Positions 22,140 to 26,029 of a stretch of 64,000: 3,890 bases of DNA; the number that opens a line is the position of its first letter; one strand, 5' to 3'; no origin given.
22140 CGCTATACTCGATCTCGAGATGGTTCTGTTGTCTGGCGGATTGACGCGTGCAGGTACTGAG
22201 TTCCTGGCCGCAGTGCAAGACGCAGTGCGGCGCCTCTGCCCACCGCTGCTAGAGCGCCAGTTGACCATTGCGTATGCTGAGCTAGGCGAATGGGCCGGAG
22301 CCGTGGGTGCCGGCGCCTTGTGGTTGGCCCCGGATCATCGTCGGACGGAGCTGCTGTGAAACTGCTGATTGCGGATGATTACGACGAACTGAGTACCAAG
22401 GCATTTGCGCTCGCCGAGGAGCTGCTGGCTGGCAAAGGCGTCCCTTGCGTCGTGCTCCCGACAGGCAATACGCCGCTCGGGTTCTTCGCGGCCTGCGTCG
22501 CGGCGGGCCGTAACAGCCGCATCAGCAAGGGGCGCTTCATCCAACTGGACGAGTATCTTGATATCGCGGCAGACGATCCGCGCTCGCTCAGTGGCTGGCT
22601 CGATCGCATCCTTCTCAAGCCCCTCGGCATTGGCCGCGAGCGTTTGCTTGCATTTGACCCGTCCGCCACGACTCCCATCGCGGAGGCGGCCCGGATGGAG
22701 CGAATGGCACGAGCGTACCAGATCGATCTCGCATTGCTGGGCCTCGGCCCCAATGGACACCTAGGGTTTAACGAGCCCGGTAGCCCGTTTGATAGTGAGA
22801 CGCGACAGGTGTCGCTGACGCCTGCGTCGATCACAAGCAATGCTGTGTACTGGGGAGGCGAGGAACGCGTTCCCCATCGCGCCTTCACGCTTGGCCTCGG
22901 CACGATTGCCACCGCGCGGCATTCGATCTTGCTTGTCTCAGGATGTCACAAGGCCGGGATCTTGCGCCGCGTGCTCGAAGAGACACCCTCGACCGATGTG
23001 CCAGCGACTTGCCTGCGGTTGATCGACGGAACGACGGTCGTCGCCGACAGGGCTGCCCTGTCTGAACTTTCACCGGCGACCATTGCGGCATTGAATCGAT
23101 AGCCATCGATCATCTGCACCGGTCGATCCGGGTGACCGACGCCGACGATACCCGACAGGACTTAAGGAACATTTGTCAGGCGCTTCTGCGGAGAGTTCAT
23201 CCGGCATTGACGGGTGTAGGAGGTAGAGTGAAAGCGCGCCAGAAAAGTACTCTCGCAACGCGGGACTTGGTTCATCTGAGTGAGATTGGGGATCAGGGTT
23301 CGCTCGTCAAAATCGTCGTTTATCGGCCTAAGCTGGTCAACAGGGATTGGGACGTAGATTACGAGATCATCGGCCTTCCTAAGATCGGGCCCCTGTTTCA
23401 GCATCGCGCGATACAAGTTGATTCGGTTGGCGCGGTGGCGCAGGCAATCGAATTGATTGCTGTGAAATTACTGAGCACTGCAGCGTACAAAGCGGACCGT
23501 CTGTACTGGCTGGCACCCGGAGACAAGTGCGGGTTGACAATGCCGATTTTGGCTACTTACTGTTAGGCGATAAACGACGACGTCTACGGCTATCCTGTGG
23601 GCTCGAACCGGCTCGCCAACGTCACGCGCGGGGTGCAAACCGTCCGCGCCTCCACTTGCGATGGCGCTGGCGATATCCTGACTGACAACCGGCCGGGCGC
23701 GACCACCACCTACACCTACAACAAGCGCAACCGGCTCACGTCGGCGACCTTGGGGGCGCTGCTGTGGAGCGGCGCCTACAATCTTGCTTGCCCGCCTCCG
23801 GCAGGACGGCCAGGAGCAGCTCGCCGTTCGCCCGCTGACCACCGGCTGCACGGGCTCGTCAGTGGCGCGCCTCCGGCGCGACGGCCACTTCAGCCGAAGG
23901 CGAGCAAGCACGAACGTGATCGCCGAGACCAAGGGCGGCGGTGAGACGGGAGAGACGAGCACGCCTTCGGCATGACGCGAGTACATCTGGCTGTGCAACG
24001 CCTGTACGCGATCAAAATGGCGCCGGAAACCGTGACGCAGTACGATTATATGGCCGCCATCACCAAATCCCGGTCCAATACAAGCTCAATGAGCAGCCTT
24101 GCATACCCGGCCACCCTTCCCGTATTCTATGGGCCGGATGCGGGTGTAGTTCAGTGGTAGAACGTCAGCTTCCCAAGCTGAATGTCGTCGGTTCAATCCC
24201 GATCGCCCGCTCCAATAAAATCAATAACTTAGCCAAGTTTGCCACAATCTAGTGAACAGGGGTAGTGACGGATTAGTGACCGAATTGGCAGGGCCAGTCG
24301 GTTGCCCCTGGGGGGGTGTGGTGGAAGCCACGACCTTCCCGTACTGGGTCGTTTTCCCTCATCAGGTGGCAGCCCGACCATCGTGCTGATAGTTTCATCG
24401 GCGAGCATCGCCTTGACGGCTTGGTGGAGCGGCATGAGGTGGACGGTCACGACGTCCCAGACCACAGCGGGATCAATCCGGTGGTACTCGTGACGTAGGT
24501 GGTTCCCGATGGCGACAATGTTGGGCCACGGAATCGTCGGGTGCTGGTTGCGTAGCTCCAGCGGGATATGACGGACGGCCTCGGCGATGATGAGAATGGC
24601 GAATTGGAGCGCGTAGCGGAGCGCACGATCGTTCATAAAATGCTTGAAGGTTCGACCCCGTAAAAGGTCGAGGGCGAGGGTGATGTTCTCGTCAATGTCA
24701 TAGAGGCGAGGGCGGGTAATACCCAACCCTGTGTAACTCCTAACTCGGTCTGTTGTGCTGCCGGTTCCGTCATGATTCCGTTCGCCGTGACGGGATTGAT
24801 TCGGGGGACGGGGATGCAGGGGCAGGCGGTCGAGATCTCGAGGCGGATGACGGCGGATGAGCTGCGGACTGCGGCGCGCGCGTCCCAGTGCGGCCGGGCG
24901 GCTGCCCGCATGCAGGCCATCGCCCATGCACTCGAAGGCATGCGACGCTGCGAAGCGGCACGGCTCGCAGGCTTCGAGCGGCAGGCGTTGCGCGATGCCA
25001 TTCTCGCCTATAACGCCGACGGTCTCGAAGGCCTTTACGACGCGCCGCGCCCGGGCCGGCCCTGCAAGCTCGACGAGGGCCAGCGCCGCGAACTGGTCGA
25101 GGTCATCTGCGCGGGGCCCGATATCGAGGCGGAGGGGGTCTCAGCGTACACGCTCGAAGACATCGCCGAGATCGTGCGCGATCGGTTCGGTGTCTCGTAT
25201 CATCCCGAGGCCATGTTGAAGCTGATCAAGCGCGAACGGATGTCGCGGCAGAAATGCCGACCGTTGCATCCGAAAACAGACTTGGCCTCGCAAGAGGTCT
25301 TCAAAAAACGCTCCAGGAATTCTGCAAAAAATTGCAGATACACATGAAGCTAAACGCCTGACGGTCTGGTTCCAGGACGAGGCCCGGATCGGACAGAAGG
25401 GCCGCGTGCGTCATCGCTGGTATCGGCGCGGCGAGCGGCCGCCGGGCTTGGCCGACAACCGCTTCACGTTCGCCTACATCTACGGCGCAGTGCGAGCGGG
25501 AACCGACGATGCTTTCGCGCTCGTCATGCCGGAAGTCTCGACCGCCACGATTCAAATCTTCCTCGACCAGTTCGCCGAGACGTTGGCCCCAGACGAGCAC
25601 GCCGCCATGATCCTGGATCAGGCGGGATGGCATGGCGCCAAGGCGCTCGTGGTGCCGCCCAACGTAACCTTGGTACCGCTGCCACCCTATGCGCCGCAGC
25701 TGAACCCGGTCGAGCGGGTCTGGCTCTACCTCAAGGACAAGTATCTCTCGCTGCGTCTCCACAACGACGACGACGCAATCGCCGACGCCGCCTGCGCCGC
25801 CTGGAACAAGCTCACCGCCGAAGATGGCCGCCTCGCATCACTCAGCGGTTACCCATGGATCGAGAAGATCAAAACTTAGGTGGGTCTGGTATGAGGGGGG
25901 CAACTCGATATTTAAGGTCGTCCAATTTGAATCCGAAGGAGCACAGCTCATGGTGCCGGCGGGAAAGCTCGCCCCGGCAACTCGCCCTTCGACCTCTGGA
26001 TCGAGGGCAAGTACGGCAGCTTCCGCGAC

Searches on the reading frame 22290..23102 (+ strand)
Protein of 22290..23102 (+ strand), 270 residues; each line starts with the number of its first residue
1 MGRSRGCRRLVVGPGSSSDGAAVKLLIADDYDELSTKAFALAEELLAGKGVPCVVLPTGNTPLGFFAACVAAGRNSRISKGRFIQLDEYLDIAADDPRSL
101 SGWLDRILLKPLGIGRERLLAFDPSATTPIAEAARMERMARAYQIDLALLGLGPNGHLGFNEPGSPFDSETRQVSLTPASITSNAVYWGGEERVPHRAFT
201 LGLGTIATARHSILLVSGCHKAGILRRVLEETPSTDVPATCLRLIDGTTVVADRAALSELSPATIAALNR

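Call 43: search_protein_families(library=pfam, proteins=[window:22290-23102:+], max_evalue=0.00001)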
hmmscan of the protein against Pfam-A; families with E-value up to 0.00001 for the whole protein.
window:22290-23102:+ (270 aa): 1 family
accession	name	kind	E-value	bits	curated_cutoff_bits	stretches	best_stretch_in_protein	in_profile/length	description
PF01182.26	Glucosamine_iso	-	2.2e-19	70.6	27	1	34-249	10-223/225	Glucosamine-6-phosphate isomerases/6-phosphogluconolactonase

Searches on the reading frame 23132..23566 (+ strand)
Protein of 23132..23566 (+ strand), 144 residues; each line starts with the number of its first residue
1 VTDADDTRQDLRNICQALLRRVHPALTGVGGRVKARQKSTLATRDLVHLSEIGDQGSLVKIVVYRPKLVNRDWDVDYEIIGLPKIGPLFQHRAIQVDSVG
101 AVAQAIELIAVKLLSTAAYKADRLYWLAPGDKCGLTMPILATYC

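Call 64: search_protein_families(library=pfam, proteins=[window:23132-23566:+], max_evalue=0.001)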
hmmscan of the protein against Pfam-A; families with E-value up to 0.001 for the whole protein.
window:23132-23566:+ (144 aa): 1 family
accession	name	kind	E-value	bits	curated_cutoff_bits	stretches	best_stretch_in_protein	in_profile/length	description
PF22302.1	DUF6968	-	2.4e-10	40.6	27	1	53-136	9-89/90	Domain of unknown function (DUF6968)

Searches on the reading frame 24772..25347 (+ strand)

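Call 64: search_protein_families(library=pfam, proteins=[window:24772-25347:+], max_evalue=0.001)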
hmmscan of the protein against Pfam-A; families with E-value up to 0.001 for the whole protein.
window:24772-25347:+ (191 aa): 5 families
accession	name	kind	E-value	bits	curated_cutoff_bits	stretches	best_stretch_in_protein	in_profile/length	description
PF13565.12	HTH_32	-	3.4e-13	50.4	33.7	1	79-146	8-67/73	Homeodomain-like domain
PF13551.12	HTH_29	-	1.3e-12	48.1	28.1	1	46-105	1-63/64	Winged helix-turn helix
PF13592.12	HTH_33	-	2e-10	40.5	25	1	127-180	6-59/60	Winged helix-turn helix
PF13518.12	HTH_28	-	6.1e-07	29.9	25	1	46-96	2-50/52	Helix-turn-helix domain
PF13384.12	HTH_23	-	8.1e-05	22.8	24.6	1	42-88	3-49/50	Homeodomain-like domain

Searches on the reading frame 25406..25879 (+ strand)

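Call 64: search_protein_families(library=pfam, proteins=[window:25406-25879:+], max_evalue=0.001)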
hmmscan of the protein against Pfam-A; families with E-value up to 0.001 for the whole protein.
window:25406-25879:+ (157 aa): 1 family
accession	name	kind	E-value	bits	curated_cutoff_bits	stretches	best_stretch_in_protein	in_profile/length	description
PF13358.12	DDE_3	-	1.7e-20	73.8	28.6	1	2-124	17-144/146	DDE superfamily endonuclease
